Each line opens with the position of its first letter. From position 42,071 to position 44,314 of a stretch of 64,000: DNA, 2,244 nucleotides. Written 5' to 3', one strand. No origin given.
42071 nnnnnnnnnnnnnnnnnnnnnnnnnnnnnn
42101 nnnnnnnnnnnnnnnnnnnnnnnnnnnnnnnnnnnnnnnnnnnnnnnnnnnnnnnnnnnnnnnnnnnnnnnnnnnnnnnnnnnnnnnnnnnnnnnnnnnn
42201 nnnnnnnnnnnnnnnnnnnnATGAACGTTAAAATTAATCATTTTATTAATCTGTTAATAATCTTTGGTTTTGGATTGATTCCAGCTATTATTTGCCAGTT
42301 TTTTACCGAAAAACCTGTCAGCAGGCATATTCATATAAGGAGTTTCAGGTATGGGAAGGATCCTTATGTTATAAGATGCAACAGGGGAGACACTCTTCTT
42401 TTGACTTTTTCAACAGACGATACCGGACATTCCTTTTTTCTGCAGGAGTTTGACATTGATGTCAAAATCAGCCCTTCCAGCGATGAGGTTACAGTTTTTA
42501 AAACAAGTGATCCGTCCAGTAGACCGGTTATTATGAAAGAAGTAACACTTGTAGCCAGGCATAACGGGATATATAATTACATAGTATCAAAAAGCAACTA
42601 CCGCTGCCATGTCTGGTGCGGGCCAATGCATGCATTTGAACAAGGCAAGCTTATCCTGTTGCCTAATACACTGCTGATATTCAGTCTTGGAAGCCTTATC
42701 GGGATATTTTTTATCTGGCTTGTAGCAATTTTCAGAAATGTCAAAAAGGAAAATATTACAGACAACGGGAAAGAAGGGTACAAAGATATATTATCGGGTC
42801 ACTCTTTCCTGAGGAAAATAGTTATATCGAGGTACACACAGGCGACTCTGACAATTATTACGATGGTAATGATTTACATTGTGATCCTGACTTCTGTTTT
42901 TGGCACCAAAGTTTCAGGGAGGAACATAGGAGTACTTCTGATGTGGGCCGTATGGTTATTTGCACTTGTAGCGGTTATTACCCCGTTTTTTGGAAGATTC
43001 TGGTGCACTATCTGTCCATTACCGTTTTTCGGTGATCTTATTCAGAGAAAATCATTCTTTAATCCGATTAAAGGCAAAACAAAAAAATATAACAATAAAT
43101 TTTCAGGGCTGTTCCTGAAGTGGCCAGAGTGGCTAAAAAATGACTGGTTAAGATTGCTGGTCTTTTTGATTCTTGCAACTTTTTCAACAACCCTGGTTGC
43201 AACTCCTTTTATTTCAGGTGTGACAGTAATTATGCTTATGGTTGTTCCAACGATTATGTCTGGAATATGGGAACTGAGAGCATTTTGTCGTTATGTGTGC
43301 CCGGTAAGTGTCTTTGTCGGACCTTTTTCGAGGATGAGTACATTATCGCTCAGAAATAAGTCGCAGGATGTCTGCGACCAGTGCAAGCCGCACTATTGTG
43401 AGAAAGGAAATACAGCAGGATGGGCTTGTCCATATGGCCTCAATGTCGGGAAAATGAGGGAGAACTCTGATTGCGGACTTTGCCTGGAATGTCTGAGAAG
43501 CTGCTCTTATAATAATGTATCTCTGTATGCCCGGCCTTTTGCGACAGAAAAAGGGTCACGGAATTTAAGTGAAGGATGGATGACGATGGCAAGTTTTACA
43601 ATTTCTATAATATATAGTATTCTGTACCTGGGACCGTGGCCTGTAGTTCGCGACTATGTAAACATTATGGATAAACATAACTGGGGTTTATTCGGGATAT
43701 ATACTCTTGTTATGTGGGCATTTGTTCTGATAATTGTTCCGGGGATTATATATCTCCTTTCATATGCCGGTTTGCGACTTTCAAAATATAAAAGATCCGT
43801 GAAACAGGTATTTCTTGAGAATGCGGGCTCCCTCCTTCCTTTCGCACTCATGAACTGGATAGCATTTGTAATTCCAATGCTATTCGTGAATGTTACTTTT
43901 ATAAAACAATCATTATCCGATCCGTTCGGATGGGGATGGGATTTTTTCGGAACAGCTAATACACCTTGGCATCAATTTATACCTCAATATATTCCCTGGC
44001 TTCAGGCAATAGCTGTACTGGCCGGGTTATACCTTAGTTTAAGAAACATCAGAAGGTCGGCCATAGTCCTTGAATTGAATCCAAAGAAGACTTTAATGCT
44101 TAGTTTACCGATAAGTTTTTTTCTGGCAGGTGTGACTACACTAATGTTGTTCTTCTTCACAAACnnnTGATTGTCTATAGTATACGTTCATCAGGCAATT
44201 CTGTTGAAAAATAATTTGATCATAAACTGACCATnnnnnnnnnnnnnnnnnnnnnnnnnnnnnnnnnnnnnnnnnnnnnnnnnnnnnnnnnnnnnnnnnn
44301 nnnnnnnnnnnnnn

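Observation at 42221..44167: CuA/COX2-like cupredoxin domain (C-x3-C-x3-H-x2-E, Met replaced by Glu) fused to a CX3CP polyferredoxin membrane protein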

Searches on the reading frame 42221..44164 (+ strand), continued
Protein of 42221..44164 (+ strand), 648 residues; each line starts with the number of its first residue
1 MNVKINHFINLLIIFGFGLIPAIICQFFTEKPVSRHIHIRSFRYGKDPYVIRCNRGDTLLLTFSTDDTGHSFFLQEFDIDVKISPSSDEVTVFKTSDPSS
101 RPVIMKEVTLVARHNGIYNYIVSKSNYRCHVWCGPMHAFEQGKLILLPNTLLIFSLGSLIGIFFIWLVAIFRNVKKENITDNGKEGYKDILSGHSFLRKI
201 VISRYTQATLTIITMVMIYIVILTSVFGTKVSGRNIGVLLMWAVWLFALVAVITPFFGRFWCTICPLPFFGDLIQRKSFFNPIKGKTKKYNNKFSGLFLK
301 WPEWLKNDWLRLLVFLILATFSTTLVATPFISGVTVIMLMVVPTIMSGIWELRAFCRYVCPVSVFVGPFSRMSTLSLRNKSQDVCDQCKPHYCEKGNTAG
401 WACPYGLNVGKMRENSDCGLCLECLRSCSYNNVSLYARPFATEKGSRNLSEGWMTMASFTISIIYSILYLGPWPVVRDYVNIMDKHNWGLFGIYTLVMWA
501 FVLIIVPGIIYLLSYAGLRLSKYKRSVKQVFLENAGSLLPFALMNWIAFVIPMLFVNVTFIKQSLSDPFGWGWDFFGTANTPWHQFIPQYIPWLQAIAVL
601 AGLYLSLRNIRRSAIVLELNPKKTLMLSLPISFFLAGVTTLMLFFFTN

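Call 58: search_solved_structures(query=A4, max_evalue=0.01, show_alignments=0)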
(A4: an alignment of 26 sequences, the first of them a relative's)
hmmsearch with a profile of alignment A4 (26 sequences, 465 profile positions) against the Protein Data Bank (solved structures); distinct sequences matched with E-value up to 0.01: 1.
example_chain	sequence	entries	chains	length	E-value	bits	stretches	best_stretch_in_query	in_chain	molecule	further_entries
9oee_A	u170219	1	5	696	0.0056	18.6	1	205-321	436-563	Secreted esterase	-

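Call 74: search_solved_structures(query=A2, max_evalue=0.1, show_alignments=0)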
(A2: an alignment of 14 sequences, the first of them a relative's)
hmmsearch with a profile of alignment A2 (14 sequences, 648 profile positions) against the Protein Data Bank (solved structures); distinct sequences matched with E-value up to 0.1: 35.
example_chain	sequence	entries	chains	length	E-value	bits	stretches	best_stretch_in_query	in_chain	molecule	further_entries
6ptt_A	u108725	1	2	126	4.5e-11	44.9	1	28-148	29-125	Cytochrome c oxidase subunit 2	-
2qpe_B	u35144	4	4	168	1.3e-10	43.4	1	28-147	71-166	Cytochrome c oxidase subunit 2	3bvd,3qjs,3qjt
1ehk_B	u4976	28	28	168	1.3e-10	43.4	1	28-147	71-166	BA3-TYPE CYTOCHROME-C OXIDASE | Cytochrome c oxidase polypeptide II | Cytochrome c oxidase subunit 2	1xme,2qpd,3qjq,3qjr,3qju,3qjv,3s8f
3eh3_B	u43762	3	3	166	1.7e-10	43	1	28-147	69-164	Cytochrome c oxidase subunit 2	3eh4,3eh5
3s33_B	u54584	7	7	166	1.7e-10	43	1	28-147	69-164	Cytochrome c oxidase subunit 2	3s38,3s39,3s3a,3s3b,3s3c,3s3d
2lln_A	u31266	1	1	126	1.8e-10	42.9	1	28-147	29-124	Cytochrome c oxidase subunit 2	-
2cua_A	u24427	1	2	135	2.3e-10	42.6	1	28-147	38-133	PROTEIN (CUA)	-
2fwl_B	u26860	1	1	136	2.4e-10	42.5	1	28-147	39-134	Cytochrome c oxidase subunit II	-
6pty_A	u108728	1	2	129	1.6e-09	39.8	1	28-147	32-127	Cytochrome c oxidase subunit 2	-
5u7n_A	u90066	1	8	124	2e-09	39.4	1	28-94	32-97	Cytochrome c oxidase subunit 2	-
7aq0_A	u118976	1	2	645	0.00018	23.1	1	35-152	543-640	Nitrous-oxide reductase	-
6y72_A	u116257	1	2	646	0.00028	22.5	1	37-152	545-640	Nitrous-oxide reductase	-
6y7e_A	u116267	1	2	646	0.00028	22.5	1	37-152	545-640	Nitrous-oxide reductase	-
6y6y_A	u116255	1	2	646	0.00028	22.5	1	37-152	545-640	Nitrous-oxide reductase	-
6y77_A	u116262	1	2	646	0.00028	22.5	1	37-152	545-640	Nitrous-oxide reductase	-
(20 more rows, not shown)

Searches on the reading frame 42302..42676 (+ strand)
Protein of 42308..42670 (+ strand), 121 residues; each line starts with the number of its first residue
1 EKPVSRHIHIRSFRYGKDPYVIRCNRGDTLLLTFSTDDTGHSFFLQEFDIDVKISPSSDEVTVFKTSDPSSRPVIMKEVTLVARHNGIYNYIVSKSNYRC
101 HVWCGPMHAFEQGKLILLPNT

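Call 17: search_protein_representatives(protein=window:42308-42670:+)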
Query: 121 residues. Proteins with E-value up to 0.001 (for the whole library): 201; up to 1e-10: 54; up to 1e-30: 20. The best 150 are listed.
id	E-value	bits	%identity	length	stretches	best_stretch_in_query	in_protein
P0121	8.2e-70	248.6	88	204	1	1-121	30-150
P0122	6.5e-69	245.7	88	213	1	1-121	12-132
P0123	4.0e-59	214.1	74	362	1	2-121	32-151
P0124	1.5e-48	180.0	67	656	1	2-120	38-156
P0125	3.9e-45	168.9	65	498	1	3-121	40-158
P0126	6.1e-45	168.3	64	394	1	3-120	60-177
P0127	8.1e-44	164.7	64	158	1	2-113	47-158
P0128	8.2e-44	164.7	58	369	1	2-120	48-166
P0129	1.0e-43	164.3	61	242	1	3-121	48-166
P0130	1.2e-43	164.1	62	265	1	2-121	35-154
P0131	7.9e-43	161.5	64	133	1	5-105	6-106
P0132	9.6e-43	161.2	59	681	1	3-120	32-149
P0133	7.2e-42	158.4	74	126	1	2-97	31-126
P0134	2.2e-41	156.8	59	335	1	3-121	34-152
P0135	6.6e-40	152.1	54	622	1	2-120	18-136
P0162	3.4e-18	81.9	44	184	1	3-120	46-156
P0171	1.6e-11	60.4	36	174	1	2-119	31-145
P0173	4.2e-11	59.1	40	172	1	2-120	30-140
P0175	1.8e-10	57.0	35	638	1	6-120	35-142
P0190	5.7e-08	48.9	37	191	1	3-120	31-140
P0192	7.2e-08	48.6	30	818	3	5-70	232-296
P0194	1.2e-07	47.9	40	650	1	5-120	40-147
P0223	7.2e-06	42.2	36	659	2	2-62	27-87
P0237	2.4e-05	40.5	37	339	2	6-60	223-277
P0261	9.9e-05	38.5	33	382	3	2-59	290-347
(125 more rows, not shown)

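Call 22: search_protein_families(library=pfam, proteins=[P0175, P0194, P0223, P0192, P0162, P0171, P0173, P0190, P0237, P0261], max_evalue=0.01)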
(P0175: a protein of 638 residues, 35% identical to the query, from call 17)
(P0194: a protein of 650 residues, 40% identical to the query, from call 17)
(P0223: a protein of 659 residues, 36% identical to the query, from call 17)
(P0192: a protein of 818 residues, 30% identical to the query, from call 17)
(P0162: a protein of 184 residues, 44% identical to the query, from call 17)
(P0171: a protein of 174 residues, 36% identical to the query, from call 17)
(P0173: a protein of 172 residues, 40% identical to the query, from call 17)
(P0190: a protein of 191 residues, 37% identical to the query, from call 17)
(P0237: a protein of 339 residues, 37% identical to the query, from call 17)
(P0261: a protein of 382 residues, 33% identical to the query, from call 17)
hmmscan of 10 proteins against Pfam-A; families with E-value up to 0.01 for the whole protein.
P0175 (638 aa): 2 families
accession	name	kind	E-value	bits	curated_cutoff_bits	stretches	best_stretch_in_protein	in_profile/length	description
PF12801.12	Fer4_5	-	5.6e-08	33.1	22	2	229-265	3-39/48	4Fe-4S binding domain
PF00116.26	COX2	-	0.003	17.9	22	1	97-133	77-113/120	Cytochrome C oxidase subunit II, periplasmic domain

P0194 (650 aa): 3 families
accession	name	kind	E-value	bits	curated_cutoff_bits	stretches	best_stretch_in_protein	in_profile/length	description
PF12801.12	Fer4_5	-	1.6e-05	25.2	22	2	241-283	3-47/48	4Fe-4S binding domain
PF13473.12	Cupredoxin_1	-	0.00017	22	27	1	22-144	2-104/104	Cupredoxin-like domain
PF13484.11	Fer4_16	-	0.0075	17.5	30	0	418-437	1-20/66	4Fe-4S double cluster binding domain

P0223 (659 aa): 3 families
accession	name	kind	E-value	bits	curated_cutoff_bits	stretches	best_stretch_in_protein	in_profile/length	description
PF12801.12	Fer4_5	-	1.3e-08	35.1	22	2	210-255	2-45/48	4Fe-4S binding domain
PF00116.26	COX2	-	1.5e-06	28.6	22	1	45-114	46-113/120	Cytochrome C oxidase subunit II, periplasmic domain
PF13473.12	Cupredoxin_1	-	0.00014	22.3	27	1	11-119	5-103/104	Cupredoxin-like domain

P0192 (818 aa): 4 families
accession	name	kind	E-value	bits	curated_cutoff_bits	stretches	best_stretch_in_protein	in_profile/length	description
PF13473.12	Cupredoxin_1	-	2.8e-23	82.3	27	2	14-114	4-102/104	Cupredoxin-like domain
PF12801.12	Fer4_5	-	6.7e-08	32.8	22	2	504-539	4-38/48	4Fe-4S binding domain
PF00116.26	COX2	-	3.1e-05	24.3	22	1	249-314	48-113/120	Cytochrome C oxidase subunit II, periplasmic domain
PF00127.26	Copper-bind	-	0.0093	16.8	21.2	0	37-116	6-98/99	Copper binding proteins, plastocyanin/azurin family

P0162 (184 aa): 2 families
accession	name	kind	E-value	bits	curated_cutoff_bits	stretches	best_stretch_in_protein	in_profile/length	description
PF00116.26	COX2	-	1.1e-05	25.7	22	1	112-147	78-113/120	Cytochrome C oxidase subunit II, periplasmic domain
PF13473.12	Cupredoxin_1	-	3.9e-05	24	27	1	31-153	3-104/104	Cupredoxin-like domain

P0171 (174 aa): 2 families
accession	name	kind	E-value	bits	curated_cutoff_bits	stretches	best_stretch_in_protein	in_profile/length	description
PF00116.26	COX2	-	8.2e-05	23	22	0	107-137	83-113/120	Cytochrome C oxidase subunit II, periplasmic domain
PF13473.12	Cupredoxin_1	-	0.00078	19.9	27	0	31-143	17-104/104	Cupredoxin-like domain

P0173 (172 aa): 1 family
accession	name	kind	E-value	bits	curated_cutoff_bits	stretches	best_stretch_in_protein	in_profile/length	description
PF00116.26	COX2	-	0.00035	20.9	22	0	53-131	51-113/120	Cytochrome C oxidase subunit II, periplasmic domain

P0190 (191 aa): 2 families
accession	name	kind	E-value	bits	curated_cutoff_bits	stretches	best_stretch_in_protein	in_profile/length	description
PF00116.26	COX2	-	0.00022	21.5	22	0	57-131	55-113/120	Cytochrome C oxidase subunit II, periplasmic domain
PF13473.12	Cupredoxin_1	-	0.0011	19.4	27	1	21-82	8-70/104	Cupredoxin-like domain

P0237 (339 aa): 5 families
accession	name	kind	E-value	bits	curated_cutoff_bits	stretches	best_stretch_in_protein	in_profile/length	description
PF00116.26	COX2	-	1.1e-10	41.9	22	1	229-304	39-113/120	Cytochrome C oxidase subunit II, periplasmic domain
PF00034.26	Cytochrom_C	-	6.1e-09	37.5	21.3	1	36-143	3-89/90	Cytochrome c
PF13473.12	Cupredoxin_1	-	9e-08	32.5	27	1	220-308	18-102/104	Cupredoxin-like domain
PF13442.11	Cytochrome_CBB3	-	8.7e-05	23.2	27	0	36-67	5-34/68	Cytochrome C oxidase, cbb3-type, subunit III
PF13396.11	PLDc_N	-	0.0045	17.4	23.3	1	177-205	4-33/42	Phospholipase_D-nuclease N-terminal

P0261 (382 aa): 4 families
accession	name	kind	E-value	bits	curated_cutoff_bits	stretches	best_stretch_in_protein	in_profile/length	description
PF13473.12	Cupredoxin_1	-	3.6e-36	123.8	27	3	284-380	11-103/104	Cupredoxin-like domain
PF00116.26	COX2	-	6.9e-16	58.7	22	2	311-376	49-114/120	Cytochrome C oxidase subunit II, periplasmic domain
PF07731.20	Cu-oxidase_2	-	8.3e-05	22.8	20.4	0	342-366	95-119/137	Multicopper oxidase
PF20376.4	DUF6671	-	0.0097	16.1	23.8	0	187-222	129-164/217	Domain of unknown function (DUF6671)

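Call 37: search_protein_families(library=ncbifam, proteins=[P0194], max_evalue=0.001)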
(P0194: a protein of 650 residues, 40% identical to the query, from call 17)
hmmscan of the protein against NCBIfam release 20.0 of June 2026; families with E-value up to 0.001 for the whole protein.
P0194 (650 aa): 7 families
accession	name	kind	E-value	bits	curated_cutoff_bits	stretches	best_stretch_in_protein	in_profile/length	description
TIGR02163.1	napH_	subfamily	1.9e-10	40.7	213.05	1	248-437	67-254/255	NapH/MauN family ferredoxin-type protein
NF007013.0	PRK09477.1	equivalog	3.1e-07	29.8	234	1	256-439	98-279/286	quinol dehydrogenase ferredoxin subunit NapH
NF052460.1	L-NosZ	equivalog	7e-07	28.1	700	1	28-144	367-478/480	clade III lactonase-type nitrous-oxide reductase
TIGR04246.1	nitrous_NosZ_Gp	equivalog_domain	3.4e-06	25.6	625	1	46-146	490-578/578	Sec-dependent nitrous-oxide reductase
TIGR04244.1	nitrous_NosZ_RR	equivalog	8.8e-05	21.2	625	1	56-145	550-627/627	TAT-dependent nitrous-oxide reductase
NF050117.1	aa3_CtaC_Actin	exception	0.00012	21.3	250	1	61-141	165-229/244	aa3-type cytochrome oxidase subunit II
NF041074.2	quin_ox_SoxA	equivalog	0.00057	19.8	110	0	43-140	64-149/154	proton pump complex quinol oxidase subunit SoxA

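Call 44: search_solved_structures(query=A3, max_evalue=0.01, show_alignments=2)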
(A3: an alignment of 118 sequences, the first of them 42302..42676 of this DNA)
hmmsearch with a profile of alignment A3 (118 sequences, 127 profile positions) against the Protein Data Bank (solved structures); distinct sequences matched with E-value up to 0.01: 52.
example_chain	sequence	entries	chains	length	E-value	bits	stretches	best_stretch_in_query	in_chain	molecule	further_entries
6ptt_A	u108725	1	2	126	6.9e-17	64.9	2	9-69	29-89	Cytochrome c oxidase subunit 2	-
6pty_A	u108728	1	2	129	1.1e-14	57.8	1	9-69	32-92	Cytochrome c oxidase subunit 2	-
2lln_A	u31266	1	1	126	1.2e-14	57.7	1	9-69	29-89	Cytochrome c oxidase subunit 2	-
2cua_A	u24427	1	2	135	1.6e-14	57.3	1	9-69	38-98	PROTEIN (CUA)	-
2fwl_B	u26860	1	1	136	1.6e-14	57.3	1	9-69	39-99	Cytochrome c oxidase subunit II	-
3eh3_B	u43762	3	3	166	3.3e-14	56.2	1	9-69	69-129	Cytochrome c oxidase subunit 2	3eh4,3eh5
3s33_B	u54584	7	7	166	3.3e-14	56.2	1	9-69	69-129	Cytochrome c oxidase subunit 2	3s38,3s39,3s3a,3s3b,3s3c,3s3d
2qpe_B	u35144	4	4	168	3.5e-14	56.2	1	9-69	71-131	Cytochrome c oxidase subunit 2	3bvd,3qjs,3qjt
1ehk_B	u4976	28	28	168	3.5e-14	56.2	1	9-69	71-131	BA3-TYPE CYTOCHROME-C OXIDASE | Cytochrome c oxidase polypeptide II | Cytochrome c oxidase subunit 2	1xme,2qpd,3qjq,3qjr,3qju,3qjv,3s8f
5u7n_A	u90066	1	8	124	1.5e-11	47.7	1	9-71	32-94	Cytochrome c oxidase subunit 2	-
7aq0_A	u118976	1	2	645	4.7e-08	36.4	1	31-125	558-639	Nitrous-oxide reductase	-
7apy_A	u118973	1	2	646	5.9e-08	36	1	86-125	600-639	Nitrous-oxide reductase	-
6rkz_A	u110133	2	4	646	6.6e-08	35.9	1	86-125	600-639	Nitrous-oxide reductase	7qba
6y77_A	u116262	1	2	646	6.6e-08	35.9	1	86-125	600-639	Nitrous-oxide reductase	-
6y7e_A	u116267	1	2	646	6.6e-08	35.9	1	86-125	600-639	Nitrous-oxide reductase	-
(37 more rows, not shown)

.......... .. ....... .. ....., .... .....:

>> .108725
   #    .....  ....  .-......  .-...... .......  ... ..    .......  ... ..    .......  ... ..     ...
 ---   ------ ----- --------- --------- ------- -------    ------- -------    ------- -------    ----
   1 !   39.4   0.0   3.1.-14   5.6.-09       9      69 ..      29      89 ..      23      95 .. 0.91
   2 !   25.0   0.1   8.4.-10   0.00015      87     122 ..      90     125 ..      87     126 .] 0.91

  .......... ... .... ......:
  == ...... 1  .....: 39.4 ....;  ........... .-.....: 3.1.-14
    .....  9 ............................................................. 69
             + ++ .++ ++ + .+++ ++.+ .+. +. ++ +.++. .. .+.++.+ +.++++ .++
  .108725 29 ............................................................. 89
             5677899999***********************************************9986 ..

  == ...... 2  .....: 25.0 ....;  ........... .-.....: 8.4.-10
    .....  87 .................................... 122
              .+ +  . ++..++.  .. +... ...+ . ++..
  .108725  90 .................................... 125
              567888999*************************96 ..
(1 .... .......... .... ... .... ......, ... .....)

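Call 51: predict_structure(alignment_id=A3)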
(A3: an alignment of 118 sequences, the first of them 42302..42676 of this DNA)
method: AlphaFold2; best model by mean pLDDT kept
length: 125 residues; sequences in the alignment: 118
mean_pLDDT: 88.9   pTM: 0.80
mean pLDDT of the five models: 88.9, 86.6, 86.6, 85.6, 85.6
residues with pLDDT >= 90: 81; 70-90: 33; 50-70: 11; < 50: 0
segments of 3 or more residues with pLDDT < 50: none
pLDDT, mean of each block of 10 residues (from residue 1): 83 90 93 95 91 93 94 95 92 89 76 84 71
secondary structure, 60 per line:
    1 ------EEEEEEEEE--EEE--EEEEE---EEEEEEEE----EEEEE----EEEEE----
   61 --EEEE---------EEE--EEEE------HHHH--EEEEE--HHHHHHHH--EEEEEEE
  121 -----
elements in order: E7-15 E18-20 E23-27 E31-38 E43-47 E52-56 E63-66 E76-78 E81-84 H91-94 E97-101 H104-111 E114-120

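Call 54: fold_search(model_id=the predicted structure, library=pdb)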
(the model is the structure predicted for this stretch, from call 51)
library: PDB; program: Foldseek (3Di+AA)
matches with E <= 10: 1171; with E <= 0.001: 208
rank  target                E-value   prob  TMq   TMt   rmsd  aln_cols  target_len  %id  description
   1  2cua_B                1.1e-06  1.00  0.63  0.60   4.9       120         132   16  THE CUA DOMAIN OF CYTOCHROME BA3 FROM THERMUS THERMOPHILUS (released 1999-05-28)
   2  5u7n_G                1.2e-06  1.00  0.62  0.69   4.3       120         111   15  CRYSTAL STRUCTURE OF A CHIMERIC CUA DOMAIN (SUBUNIT II) OF CYTOCHROME BA3 FROM THERMUS THERMOPHILUS WITH THE AMICYANIN (released 2017-11-22)
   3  6pty_A                1.3e-06  1.00  0.60  0.63   5.6       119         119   13  Soluble model of human CuA (Tt3Lh) (released 2019-11-20)
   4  2qpe_B                1.3e-06  1.00  0.62  0.48   3.3       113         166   17  An unexpected outcome of surface-engineering an integral membrane protein: Improved crystallization of cytochrome ba3  (released 2007-12-11)
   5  6ptt_A                1.7e-06  1.00  0.64  0.67   4.2       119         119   16  Soluble model of Arabidopsis thaliana CuA (Tt3LAt) (released 2019-11-20)
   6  5u7n_A                1.7e-06  1.00  0.61  0.66   5.0       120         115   15  CRYSTAL STRUCTURE OF A CHIMERIC CUA DOMAIN (SUBUNIT II) OF CYTOCHROME BA3 FROM THERMUS THERMOPHILUS WITH THE AMICYANIN (released 2017-11-22)
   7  5u7n_F                1.9e-06  1.00  0.62  0.70   4.3       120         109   15  CRYSTAL STRUCTURE OF A CHIMERIC CUA DOMAIN (SUBUNIT II) OF CYTOCHROME BA3 FROM THERMUS THERMOPHILUS WITH THE AMICYANIN (released 2017-11-22)
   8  5ndc_B                2.2e-06  1.00  0.63  0.48   4.4       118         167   17  Structure of ba3-type cytochrome c oxidase from Thermus thermophilus by serial femtosecond crystallography (released 2017-08-23)
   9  5u7n_E                2.4e-06  1.00  0.61  0.67   4.8       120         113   15  CRYSTAL STRUCTURE OF A CHIMERIC CUA DOMAIN (SUBUNIT II) OF CYTOCHROME BA3 FROM THERMUS THERMOPHILUS WITH THE AMICYANIN (released 2017-11-22)
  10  5u7n_D                2.7e-06  1.00  0.58  0.63   5.7       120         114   14  CRYSTAL STRUCTURE OF A CHIMERIC CUA DOMAIN (SUBUNIT II) OF CYTOCHROME BA3 FROM THERMUS THERMOPHILUS WITH THE AMICYANIN (released 2017-11-22)
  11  7z3i_A                2.9e-06  1.00  0.56  0.51   7.8       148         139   15  Crystal structure of the cupredoxin AcoP from Acidithiobacillus ferrooxidans, M171A mutant (released 2023-09-13)
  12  5u7n_B                3.3e-06  1.00  0.59  0.64   5.2       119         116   15  CRYSTAL STRUCTURE OF A CHIMERIC CUA DOMAIN (SUBUNIT II) OF CYTOCHROME BA3 FROM THERMUS THERMOPHILUS WITH THE AMICYANIN (released 2017-11-22)
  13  2cua_A                3.5e-06  1.00  0.63  0.65   4.5       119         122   16  THE CUA DOMAIN OF CYTOCHROME BA3 FROM THERMUS THERMOPHILUS (released 1999-05-28)
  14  7z3i_B                5.6e-06  1.00  0.56  0.54   8.8       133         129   18  Crystal structure of the cupredoxin AcoP from Acidithiobacillus ferrooxidans, M171A mutant (released 2023-09-13)
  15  6y6y_A                8.0e-06  1.00  0.63  0.15   3.0       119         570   17  Pseudomonas stutzeri nitrous oxide reductase mutant, H129A (released 2021-01-27)
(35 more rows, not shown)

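Call 76: search_solved_structures(query=A5, max_evalue=0.1, show_alignments=1)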
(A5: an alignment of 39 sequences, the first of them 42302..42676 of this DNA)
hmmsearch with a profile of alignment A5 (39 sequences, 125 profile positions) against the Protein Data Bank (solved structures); distinct sequences matched with E-value up to 0.1: 12.
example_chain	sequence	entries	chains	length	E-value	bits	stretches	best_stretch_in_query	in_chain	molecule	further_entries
2lln_A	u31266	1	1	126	2.7e-05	27.3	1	4-72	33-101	Cytochrome c oxidase subunit 2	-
2cua_A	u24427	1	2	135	3.6e-05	26.9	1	4-62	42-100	PROTEIN (CUA)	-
2fwl_B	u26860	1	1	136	3.6e-05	26.9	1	4-62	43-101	Cytochrome c oxidase subunit II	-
3eh3_B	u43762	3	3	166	6.7e-05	26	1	4-62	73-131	Cytochrome c oxidase subunit 2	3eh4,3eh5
3s33_B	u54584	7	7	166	6.7e-05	26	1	4-62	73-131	Cytochrome c oxidase subunit 2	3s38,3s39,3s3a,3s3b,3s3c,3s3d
2qpe_B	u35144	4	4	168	6.9e-05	26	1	4-62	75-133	Cytochrome c oxidase subunit 2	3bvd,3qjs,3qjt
1ehk_B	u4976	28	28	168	6.9e-05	26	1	4-62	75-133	BA3-TYPE CYTOCHROME-C OXIDASE | Cytochrome c oxidase polypeptide II | Cytochrome c oxidase subunit 2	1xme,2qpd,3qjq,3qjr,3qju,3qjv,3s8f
6ptt_A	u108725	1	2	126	0.00027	24.1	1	4-62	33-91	Cytochrome c oxidase subunit 2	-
5u7n_A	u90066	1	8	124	0.00032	23.8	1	4-64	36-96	Cytochrome c oxidase subunit 2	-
6pty_A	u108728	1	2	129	0.0027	20.8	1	4-96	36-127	Cytochrome c oxidase subunit 2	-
8bl6_A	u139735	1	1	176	0.0034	20.5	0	15-55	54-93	dIG14-scdim-EF62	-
8bl3_A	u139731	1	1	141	0.0035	20.5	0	15-53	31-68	scIg12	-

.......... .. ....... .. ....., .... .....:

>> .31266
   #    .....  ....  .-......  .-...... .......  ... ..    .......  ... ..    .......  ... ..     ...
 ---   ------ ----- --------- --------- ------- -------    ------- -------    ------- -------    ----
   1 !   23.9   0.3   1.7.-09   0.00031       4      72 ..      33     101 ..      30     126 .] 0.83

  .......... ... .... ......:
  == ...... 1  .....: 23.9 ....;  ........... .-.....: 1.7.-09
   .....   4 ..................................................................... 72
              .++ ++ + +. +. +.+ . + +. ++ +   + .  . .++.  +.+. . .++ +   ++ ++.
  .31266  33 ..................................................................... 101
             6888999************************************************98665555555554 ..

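Call 77: search_protein_families(library=pfam, alignment_id=A5, max_evalue=1)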
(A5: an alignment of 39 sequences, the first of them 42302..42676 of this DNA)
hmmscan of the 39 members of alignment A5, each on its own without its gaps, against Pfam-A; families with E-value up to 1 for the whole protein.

A. member 1, window:42302-42676:+ (125 aa): 1 family
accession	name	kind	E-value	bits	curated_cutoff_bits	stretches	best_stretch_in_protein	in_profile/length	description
PF01299.22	Lamp2-like_luminal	-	0.22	11.8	27.2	1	31-66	68-101/148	Lysosome-associated membrane glycoprotein 2-like, luminal domains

B. families by the number of members that match (of 39 scanned): 12 families
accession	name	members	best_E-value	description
PF13473.12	Cupredoxin_1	21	0.0031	Cupredoxin-like domain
PF01299.22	Lamp2-like_luminal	14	0.035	Lysosome-associated membrane glycoprotein 2-like, luminal domains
PF07731.20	Cu-oxidase_2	2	0.059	Multicopper oxidase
PF03483.22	B3_4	2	0.11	B3/4 domain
PF07449.17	HyaE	2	0.24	Hydrogenase-1 expression protein HyaE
PF15270.11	ACI44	1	0.16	Metallo-carboxypeptidase inhibitor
PF08958.15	DUF1871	1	0.17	Domain of unknown function (DUF1871)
PF13584.12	BatD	1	0.18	BatD DUF11 like domain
PF00120.29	Gln-synt_C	1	0.19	Glutamine synthetase, catalytic domain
PF05510.18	Sarcoglycan_2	1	0.19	Sarcoglycan alpha/epsilon N-terminal domain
PF04948.18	Pox_A51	1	0.26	Poxvirus A51 protein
PF23164.1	UBL_AVO1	1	0.28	AVO1 ubiquitin-like domain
